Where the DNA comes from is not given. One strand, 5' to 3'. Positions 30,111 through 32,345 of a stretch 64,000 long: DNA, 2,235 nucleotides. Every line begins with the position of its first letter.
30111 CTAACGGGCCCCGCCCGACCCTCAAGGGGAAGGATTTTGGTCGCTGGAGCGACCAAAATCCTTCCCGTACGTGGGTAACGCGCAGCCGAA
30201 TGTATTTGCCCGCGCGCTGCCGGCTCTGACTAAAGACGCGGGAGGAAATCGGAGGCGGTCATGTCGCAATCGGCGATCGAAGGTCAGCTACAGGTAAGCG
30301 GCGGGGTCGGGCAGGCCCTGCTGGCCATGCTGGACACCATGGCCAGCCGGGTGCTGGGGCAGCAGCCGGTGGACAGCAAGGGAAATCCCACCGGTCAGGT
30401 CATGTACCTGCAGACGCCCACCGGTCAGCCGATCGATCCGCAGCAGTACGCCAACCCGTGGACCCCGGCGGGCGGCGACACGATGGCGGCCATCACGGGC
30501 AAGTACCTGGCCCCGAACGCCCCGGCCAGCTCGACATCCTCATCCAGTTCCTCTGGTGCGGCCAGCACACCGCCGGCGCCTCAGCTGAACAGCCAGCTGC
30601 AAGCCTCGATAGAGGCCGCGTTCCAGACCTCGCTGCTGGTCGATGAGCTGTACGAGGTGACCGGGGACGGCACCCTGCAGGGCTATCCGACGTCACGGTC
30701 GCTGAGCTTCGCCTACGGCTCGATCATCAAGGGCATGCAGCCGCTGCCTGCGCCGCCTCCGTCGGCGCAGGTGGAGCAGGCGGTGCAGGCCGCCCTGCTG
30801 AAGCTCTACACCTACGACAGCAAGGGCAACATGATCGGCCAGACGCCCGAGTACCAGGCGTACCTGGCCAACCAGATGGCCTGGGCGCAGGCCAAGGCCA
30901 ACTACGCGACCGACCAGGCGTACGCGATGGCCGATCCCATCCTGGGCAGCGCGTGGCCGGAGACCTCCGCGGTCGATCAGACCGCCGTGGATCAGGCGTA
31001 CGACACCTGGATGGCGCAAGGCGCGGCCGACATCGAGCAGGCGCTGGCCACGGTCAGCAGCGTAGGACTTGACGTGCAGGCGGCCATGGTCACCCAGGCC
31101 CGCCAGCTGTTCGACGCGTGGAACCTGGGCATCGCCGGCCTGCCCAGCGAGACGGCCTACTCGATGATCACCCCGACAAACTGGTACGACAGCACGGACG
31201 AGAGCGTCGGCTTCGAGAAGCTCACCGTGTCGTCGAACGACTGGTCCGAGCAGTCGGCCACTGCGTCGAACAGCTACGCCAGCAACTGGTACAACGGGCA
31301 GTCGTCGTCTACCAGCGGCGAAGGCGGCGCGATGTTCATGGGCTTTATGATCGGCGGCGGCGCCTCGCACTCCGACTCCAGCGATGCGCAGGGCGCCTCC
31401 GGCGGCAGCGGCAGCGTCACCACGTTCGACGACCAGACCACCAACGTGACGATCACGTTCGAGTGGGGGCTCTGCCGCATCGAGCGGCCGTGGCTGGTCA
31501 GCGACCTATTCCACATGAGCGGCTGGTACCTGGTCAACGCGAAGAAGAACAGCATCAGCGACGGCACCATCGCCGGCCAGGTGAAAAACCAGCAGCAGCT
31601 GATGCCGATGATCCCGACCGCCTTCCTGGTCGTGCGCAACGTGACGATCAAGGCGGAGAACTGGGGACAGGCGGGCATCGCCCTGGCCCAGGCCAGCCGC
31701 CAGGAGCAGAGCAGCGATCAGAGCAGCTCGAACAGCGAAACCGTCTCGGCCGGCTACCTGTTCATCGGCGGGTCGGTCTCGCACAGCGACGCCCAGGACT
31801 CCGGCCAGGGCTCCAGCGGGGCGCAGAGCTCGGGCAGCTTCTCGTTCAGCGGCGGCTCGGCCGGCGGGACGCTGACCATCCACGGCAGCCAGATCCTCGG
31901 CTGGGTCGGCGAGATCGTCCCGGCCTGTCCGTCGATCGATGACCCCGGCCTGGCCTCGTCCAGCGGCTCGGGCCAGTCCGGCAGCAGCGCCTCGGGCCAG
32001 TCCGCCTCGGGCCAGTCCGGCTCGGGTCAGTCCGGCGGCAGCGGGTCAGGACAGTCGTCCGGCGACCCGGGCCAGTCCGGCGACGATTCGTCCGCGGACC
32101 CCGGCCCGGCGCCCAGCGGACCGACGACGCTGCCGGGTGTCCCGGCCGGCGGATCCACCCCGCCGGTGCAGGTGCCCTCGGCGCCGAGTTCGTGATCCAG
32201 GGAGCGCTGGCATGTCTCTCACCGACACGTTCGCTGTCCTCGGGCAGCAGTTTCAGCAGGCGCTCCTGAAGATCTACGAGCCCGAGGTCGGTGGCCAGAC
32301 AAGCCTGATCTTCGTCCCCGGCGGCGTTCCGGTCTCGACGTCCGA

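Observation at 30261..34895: Three-gene operon: two paralogous unknown proteins plus a leaderless T4-lysozyme-like protein (candidate undescribed lytic/toxin module)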

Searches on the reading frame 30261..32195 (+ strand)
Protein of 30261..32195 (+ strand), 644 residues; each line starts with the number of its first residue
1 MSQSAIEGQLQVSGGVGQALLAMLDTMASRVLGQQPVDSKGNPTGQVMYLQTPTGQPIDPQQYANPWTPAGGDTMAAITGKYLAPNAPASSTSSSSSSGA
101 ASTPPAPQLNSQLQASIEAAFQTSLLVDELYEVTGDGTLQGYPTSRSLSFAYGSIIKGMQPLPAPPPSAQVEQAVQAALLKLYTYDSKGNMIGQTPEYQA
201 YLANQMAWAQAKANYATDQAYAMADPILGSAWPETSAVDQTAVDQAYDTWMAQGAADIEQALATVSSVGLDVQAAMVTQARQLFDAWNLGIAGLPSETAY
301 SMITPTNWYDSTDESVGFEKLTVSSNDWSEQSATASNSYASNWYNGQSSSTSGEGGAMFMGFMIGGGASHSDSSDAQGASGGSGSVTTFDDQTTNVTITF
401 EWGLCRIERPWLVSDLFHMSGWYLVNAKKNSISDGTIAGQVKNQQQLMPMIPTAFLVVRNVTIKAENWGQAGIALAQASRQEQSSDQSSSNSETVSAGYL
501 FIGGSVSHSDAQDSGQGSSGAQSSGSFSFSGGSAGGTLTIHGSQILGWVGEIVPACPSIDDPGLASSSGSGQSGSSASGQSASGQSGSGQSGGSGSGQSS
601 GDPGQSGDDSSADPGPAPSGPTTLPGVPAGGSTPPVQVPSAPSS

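Call 3: search_protein_families(library=pfam, proteins=[window:30261-32195:+], max_evalue=1)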
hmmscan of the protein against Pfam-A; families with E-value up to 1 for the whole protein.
window:30261-32195:+ (644 aa): 0 families

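Call 4: search_protein_families(library=ncbifam, proteins=[window:30261-32195:+], max_evalue=1)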
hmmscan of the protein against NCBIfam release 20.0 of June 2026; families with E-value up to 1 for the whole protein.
window:30261-32195:+ (644 aa): 1 family
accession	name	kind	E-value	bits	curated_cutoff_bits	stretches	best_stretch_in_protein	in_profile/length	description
TIGR03968.1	mycofact_TetR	equivalog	0.0065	16.1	224.9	1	165-264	75-180/190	mycofactocin system transcriptional regulator MftR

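Call 11: search_solved_structures(query=window:30261-32195:+, max_evalue=10)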
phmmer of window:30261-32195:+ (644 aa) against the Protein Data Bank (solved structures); distinct sequences matched with E-value up to 10: 0.

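Call 13: find_homologous_proteins(query=window:30261-31940:+, max_evalue=0.001)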
Query window:30261-31940:+ (560 aa): 113 proteins with E <= 0.001 among 8000 candidates.
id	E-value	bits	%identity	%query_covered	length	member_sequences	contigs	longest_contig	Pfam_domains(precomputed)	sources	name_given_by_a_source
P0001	0.0e+0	1216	100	100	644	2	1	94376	-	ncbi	ncbi:MAG TPA: hypothetical protein VGL63_01935 [Streptosporangiaceae bacterium]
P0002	0.0e+0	1013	83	100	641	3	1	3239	-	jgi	jgi:hypothetical protein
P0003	0.0e+0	1011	83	100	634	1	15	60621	-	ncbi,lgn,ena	-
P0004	0.0e+0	1010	84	100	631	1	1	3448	-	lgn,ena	-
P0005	3.4e-298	1008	83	100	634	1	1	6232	-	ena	-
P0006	3.0e-297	1005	95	87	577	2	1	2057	-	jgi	jgi:hypothetical protein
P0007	8.9e-290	980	81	100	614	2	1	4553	-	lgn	-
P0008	8.6e-289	977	79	100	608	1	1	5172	-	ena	-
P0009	8.8e-287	970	83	96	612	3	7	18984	-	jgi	jgi:hypothetical protein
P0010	3.5e-265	899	74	100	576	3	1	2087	-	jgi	jgi:hypothetical protein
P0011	2.0e-217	742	62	99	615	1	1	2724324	-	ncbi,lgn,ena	-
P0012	4.8e-206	704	82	72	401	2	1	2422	-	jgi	jgi:hypothetical protein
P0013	1.5e-199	683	58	99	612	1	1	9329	-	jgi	jgi:hypothetical protein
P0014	2.6e-176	606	53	99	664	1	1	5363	-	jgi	jgi:hypothetical protein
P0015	3.9e-176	605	55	98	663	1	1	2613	-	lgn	-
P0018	2.5e-167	576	52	99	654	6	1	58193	-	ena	-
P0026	1.6e-138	481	42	97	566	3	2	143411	-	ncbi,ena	-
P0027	2.6e-135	471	44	99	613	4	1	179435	-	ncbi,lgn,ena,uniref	ncbi:hypothetical protein [uncultured Friedmanniella sp.]|uniref:hypothetical protein n=1 Tax=uncult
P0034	1.3e-125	439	41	99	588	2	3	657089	-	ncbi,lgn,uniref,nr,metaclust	ncbi:hypothetical protein [Rhizobium sp. YS-1r]|uniref:hypothetical protein n=1 Tax=Rhizobium sp. YS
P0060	2.6e-113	398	39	97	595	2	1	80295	-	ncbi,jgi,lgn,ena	jgi:hypothetical protein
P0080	4.8e-107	377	38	96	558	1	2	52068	-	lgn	-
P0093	1.1e-102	363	38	97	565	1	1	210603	-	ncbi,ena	-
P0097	1.4e-101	359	37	96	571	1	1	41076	-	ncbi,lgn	ncbi:MAG: hypothetical protein WA885_25295 [Phormidesmis sp.]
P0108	1.7e-91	326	36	97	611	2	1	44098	-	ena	-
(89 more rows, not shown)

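Call 14: find_encoding_contigs(protein=P0034, flank=8000, max_places=2)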
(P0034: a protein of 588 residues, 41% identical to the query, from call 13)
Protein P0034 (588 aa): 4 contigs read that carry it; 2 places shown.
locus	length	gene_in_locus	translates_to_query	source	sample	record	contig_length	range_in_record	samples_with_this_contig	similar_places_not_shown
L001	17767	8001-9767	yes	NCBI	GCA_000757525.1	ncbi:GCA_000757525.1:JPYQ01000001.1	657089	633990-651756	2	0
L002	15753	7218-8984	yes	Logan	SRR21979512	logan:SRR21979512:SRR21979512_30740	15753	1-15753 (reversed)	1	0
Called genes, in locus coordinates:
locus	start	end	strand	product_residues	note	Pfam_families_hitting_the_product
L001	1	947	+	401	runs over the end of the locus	PF00108:Thiolase_N, PF02803:Thiolase_C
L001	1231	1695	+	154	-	-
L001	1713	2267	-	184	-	PF21982:RecX_HTH1 (faint), PF02631:RecX_HTH2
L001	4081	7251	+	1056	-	PF25873:WHD_MalT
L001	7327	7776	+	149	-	-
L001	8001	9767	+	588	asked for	-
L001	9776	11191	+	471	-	-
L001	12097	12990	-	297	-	PF01370:Epimerase, PF05368:NmrA (weak), PF13460:NAD_binding_10, PF16363:GDP_Man_Dehyd (faint)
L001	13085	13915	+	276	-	PF13560:HTH_31, PF17765:MLTR_LBD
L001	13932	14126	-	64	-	-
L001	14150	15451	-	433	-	PF23500:DUF7133 (faint), PF22807:TrAA12, PF07995:GSDH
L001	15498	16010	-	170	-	-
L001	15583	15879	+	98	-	-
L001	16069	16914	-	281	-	PF01557:FAA_hydrolase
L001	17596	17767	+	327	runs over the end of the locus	PF02195:ParB_N, PF07506:RepB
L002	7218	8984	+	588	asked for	-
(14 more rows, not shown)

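Call 15: find_encoding_contigs(protein=P0097, flank=8000, max_places=2)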
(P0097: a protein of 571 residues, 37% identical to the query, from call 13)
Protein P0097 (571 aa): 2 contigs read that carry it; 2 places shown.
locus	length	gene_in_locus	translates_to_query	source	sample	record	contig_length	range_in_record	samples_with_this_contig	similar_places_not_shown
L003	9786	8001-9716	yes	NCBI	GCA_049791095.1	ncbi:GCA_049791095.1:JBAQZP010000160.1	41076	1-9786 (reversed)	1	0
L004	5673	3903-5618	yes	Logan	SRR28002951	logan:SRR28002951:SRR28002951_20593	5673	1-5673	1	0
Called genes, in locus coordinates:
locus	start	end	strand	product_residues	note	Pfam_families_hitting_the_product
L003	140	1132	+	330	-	PF00355:Rieske, PF19112:VanA_C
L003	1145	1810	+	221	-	PF22086:DUF6940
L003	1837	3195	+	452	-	PF01979:Amidohydro_1, PF07969:Amidohydro_3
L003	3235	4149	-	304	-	PF01522:Polysacc_deac_1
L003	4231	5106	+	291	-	PF00583:Acetyltransf_1, PF18014:Acetyltransf_18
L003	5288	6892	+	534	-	PF00890:FAD_binding_2 (weak), PF01266:DAO (weak), PF01494:FAD_binding_3 (faint), PF01593:Amino_oxidase, PF13450:NAD_binding_8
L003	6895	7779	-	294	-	PF09296:NUDIX-like, PF09297:Zn_ribbon_NUD, PF00293:NUDIX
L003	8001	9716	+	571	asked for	-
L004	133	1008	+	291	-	PF00583:Acetyltransf_1, PF18014:Acetyltransf_18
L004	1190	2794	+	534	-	PF00890:FAD_binding_2 (weak), PF01266:DAO (weak), PF01494:FAD_binding_3 (faint), PF01593:Amino_oxidase, PF13450:NAD_binding_8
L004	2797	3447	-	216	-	PF09296:NUDIX-like, PF09297:Zn_ribbon_NUD, PF00293:NUDIX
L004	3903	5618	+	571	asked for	-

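Call 16: find_encoding_contigs(protein=P0027, flank=8000, max_places=2)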
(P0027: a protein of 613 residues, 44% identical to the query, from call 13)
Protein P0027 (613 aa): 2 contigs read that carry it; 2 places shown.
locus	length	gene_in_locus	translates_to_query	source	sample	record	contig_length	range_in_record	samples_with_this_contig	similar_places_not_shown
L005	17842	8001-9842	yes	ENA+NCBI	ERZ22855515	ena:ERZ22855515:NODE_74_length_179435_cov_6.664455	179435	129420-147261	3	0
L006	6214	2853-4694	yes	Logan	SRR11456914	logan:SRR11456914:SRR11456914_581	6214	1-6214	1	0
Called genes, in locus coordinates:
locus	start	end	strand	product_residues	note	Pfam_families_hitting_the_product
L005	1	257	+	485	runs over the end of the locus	PF00171:Aldedh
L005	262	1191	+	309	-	PF00294:PfkB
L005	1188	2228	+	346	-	PF01791:DeoC, PF09863:DUF2090 (weak)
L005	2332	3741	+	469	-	PF01547:SBP_bac_1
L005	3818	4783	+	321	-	PF00528:BPD_transp_1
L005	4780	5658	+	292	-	PF00528:BPD_transp_1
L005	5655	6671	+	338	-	PF08240:ADH_N, PF16912:Glu_dehyd_C, PF00107:ADH_zinc_N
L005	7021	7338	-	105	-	-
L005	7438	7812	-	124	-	-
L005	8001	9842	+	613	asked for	-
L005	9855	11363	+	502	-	-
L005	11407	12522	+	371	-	PF01510:Amidase_2, PF01833:TIG (weak)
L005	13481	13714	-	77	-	-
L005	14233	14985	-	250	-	-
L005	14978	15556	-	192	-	-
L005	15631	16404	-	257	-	-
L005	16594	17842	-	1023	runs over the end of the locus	PF00486:Trans_reg_C, PF03704:BTAD, PF13401:AAA_22 (faint), PF13191:AAA_16, PF13604:AAA_30 (faint)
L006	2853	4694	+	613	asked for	-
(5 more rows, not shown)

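Call 26: find_related_loci(query=A2, collection=genome_contigs, flank=8000)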
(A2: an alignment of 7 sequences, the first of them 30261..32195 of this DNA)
Query A2 (644 aa) in genome_contigs; peptide patterns used: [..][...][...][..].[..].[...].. (x = any residue, [..] = any of these).
42 stretches matched a pattern; 21 encode a relative of the query (tblastn E <= 1e-3); 21 distinct loci.
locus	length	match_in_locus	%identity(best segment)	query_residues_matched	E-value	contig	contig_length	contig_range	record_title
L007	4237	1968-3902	89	1-638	0e+0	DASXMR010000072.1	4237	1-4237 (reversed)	MAG TPA_asm: Streptosporangiaceae bacterium isolate SMAG_U5333 k141_3314188, whole genome shotgun sequence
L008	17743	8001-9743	60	1-584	0e+0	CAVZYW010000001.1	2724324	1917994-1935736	MAG: uncultured Solirubrobacteraceae bacterium isolate MFD06092.bin.2.47 genome assembly, contig: contig_10116, whole ge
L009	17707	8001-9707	42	16-575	2e-139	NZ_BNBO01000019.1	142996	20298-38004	Kitasatospora indigofera strain JCM 4646 sequence019, whole genome shotgun sequence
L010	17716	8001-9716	42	7-572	8e-135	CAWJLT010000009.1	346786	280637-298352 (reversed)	MAG: uncultured Actinomycetota bacterium isolate MFD02581.bin.1.1 genome assembly, contig: contig_1833, whole genome sho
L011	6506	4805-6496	43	7-564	2e-134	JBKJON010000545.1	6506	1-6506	MAG: Marmoricola sp. isolate ant_bin.414 k117_1743905, whole genome shotgun sequence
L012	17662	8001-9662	43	10-564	1e-132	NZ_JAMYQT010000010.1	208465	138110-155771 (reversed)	Mesorhizobium sp. M0571 M0571_contig00010, whole genome shotgun sequence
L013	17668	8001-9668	42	10-566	2e-132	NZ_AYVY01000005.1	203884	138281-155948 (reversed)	Mesorhizobium sp. LSHC420B00 scaffold0005, whole genome shotgun sequence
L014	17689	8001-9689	43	7-564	3e-129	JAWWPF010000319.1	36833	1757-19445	MAG: Nocardioidaceae bacterium isolate BP_364 scaffold_1832800, whole genome shotgun sequence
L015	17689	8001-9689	44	9-564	7e-125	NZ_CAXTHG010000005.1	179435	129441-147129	MAG: uncultured Friedmanniella sp. isolate public_SRR11456914_metawrap_bin.8 public_SRR11456914_metawrap_bin.8_5, whole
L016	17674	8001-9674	42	10-566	7e-124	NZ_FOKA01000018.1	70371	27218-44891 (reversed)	Cellulomonas marina strain CGMCC 4.6945, whole genome shotgun sequence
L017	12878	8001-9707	40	10-578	2e-121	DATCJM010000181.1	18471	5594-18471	MAG TPA_asm: Sphingomicrobium sp. isolate SMAG_U7070 k141_113671, whole genome shotgun sequence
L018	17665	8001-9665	41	10-564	5e-121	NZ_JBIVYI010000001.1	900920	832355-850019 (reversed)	Rhizobium sp. NPDC090279 NPDC090279_168_C1.ctg-0001, whole genome shotgun sequence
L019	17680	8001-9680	38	9-564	1e-113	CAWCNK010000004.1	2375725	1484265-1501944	MAG: uncultured Actinomycetota bacterium isolate MFD09368.bin.1.2 genome assembly, contig: contig_2828, whole genome sho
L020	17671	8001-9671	41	9-564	4e-112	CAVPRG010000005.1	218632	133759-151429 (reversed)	MAG: uncultured Actinomycetota bacterium isolate MFD00392.bin.1.297 genome assembly, contig: contig_19335, whole genome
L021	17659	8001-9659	40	14-564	4e-107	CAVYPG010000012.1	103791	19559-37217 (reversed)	MAG: uncultured Alphaproteobacteria bacterium isolate MFD05513.bin.2.1 genome assembly, contig: contig_56412, whole geno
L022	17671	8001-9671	40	9-564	3e-106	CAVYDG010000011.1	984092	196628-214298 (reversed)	MAG: uncultured Alphaproteobacteria bacterium isolate MFD01138.bin.1.84 genome assembly, contig: contig_3205, whole geno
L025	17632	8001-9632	35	17-560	2e-75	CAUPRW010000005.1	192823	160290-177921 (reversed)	MAG: uncultured Duganella sp. isolate m17-metabat.1 genome assembly, contig: m17-c25, whole genome shotgun sequence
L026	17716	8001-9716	35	17-574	3e-104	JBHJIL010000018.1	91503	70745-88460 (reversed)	MAG: Leptolyngbyaceae cyanobacterium isolate pac_S6C1340_1 S6Ck141_1597237, whole genome shotgun sequence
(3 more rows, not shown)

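Call 32: predict_structure(alignment_id=A1)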
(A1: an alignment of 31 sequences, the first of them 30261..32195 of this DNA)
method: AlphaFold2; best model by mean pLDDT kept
length: 644 residues; sequences in the alignment: 31
mean_pLDDT: 60.6   pTM: 0.53
mean pLDDT of the five models: 60.6, 58.7, 56.9, 56.4, 55.7
residues with pLDDT >= 90: 1; 70-90: 267; 50-70: 155; < 50: 221
segments of 3 or more residues with pLDDT < 50: 1-12, 67-108, 290-295, 332-336, 348-388, 484-499, 501-524, 568-620, 622-624, 629-644
pLDDT, mean of each block of 10 residues (from residue 1): 42 65 78 65 65 65 53 40 36 37 44 60 71 67 70 82 73 82 82 86 86 79 74 81 86 83 71 74 66 52 67 68 77 52 53 33 35 30 42 80 80 72 82 69 68 80 81 67 46 39 35 25 56 77 75 71 63 36 32 33 36 39 40 39 35
secondary structure, 60 per line:
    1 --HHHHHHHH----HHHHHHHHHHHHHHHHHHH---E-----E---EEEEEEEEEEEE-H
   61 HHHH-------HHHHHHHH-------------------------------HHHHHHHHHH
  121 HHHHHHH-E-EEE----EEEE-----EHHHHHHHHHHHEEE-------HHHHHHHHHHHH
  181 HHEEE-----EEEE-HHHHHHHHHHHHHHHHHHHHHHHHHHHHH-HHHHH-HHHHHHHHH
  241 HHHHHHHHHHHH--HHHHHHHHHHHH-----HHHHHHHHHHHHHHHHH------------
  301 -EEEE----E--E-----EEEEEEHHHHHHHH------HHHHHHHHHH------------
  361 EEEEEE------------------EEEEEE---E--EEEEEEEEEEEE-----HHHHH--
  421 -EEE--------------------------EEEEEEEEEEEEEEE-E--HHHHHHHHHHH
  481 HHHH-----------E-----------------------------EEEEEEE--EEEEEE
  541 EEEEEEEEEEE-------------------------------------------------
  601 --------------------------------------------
elements in order (helices of 4 or more, strands of 3 or more residues): H3-10 H15-33 E47-58 H60-64 H72-79 H111-127 E131-133 E138-141 H148-158 E159-161 H169-182 E183-185 E191-194 H196-224 H226-230 H232-252 H255-266 H272-288 E302-305 E319-324 H325-332 H339-348 E361-366 E385-390 E397-408 H414-418 E422-424 E451-465 H470-484 E526-532 E535-551

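Call 36: fold_search(model_id=the predicted structure, library=pdb)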
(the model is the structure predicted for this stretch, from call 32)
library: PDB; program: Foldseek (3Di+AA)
matches with E <= 10: 165; with E <= 0.001: 0
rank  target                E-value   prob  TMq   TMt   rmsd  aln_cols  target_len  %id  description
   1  9dxh_A                5.3e-01  0.11  0.09  0.11  14.1       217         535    7  attPmm and attBmm bound serine integrase complex in the pre-rotation state (released 2026-01-21)
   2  6qpq_A                5.9e-01  0.08  0.07  0.10  22.3       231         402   14  The structure of the cohesin head module elucidates the mechanism of ring opening (released 2020-02-05)
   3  9tg4_H                7.7e-01  0.03  0.05  0.08  21.5       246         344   15  Structure of the YbjP lipoprotein bound to the AcrABZ-TolC efflux pump (released 2026-04-08)
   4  8iff_B                8.6e-01  0.04  0.08  0.06  28.4       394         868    9  Cryo-EM structure of Arabidopsis phytochrome A. (released 2023-08-02)
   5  3syv_C                9.6e-01  0.15  0.09  0.17  23.9       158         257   11  Crystal structure of mPACSIN 3 F-BAR domain mutant (released 2012-05-16)
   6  9tg4_E                1.1e+00  0.02  0.06  0.09  21.8       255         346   16  Structure of the YbjP lipoprotein bound to the AcrABZ-TolC efflux pump (released 2026-04-08)
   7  9j3d_D                1.2e+00  0.02  0.06  0.09  21.6       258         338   14  Cryo-EM structure of TMexCD1-TOprJ1 (released 2025-08-13)
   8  8zal_B                1.3e+00  0.14  0.09  0.16  18.9       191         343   15  EmrAB-TolC MFS-type tripartite multidrug efflux pump EA (released 2025-04-30)
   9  8pmq_2                1.4e+00  0.10  0.08  0.12  13.3       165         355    9  Catalytic module of yeast GID E3 ligase bound to multiphosphorylated Ubc8~ubiquitin (released 2024-01-03)
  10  6yt4_E                1.4e+00  0.06  0.06  0.12  21.1       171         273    8  Crystal structure of the N112A mutant of the light-driven sodium pump KR2 in the pentameric form, pH 8.0 (released 2020-06-17)
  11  6yt4_A                1.5e+00  0.06  0.06  0.12  21.1       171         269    8  Crystal structure of the N112A mutant of the light-driven sodium pump KR2 in the pentameric form, pH 8.0 (released 2020-06-17)
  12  8zal_A                1.6e+00  0.13  0.09  0.16  18.9       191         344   15  EmrAB-TolC MFS-type tripartite multidrug efflux pump EA (released 2025-04-30)
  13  6yt4_D                1.7e+00  0.06  0.06  0.12  20.8       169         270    8  Crystal structure of the N112A mutant of the light-driven sodium pump KR2 in the pentameric form, pH 8.0 (released 2020-06-17)
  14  8zar_B                1.8e+00  0.12  0.09  0.15  18.9       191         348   15  EmrAB-TolC MFS-type tripartite multidrug efflux pump FA (released 2025-04-30)
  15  9tg4_D                1.8e+00  0.04  0.05  0.08  18.2       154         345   18  Structure of the YbjP lipoprotein bound to the AcrABZ-TolC efflux pump (released 2026-04-08)
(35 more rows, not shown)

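Call 37: search_protein_families(library=padloc, proteins=[window:30261-32195:+, L001:7327-7776:+, L001:4081-7251:+], max_evalue=1)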
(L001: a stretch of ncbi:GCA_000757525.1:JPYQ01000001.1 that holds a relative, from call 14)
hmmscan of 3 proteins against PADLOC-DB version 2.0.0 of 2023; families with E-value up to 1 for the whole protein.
window:30261-32195:+ (644 aa): 0 families

L001:7327-7776:+ (149 aa): 0 families

L001:4081-7251:+ (1056 aa): 1 family
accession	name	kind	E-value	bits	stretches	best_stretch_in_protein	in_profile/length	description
PDLC04173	GajB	-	0.0064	13.5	1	30-58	6-34/471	-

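Call 38: search_protein_families(library=phrogs, proteins=[window:30261-32195:+], max_evalue=1)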
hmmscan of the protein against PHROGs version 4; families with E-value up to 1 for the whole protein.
window:30261-32195:+ (644 aa): 0 families
